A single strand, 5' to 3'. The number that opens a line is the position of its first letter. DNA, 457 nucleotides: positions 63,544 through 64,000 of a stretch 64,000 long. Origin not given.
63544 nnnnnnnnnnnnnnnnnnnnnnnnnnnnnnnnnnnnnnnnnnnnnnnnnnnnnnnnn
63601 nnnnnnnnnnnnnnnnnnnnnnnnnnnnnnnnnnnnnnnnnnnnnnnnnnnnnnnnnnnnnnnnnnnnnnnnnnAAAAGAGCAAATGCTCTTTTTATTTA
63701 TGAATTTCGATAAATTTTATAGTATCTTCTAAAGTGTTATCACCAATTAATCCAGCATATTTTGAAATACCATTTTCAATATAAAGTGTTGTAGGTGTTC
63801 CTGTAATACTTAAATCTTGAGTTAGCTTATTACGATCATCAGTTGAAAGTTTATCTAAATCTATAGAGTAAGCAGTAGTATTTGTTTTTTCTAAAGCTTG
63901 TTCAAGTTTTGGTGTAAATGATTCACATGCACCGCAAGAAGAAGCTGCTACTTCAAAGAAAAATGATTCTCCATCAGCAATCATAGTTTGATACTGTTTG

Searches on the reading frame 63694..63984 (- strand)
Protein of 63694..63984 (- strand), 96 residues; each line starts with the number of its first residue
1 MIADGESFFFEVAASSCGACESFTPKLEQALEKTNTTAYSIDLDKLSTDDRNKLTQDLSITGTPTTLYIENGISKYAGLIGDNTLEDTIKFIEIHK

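Call 69: find_encoding_contigs(protein=window:63694-63984:-, flank=10000, max_places=4)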
Protein window:63694-63984:- (96 aa): no gene with exactly this product is on record in the collection.
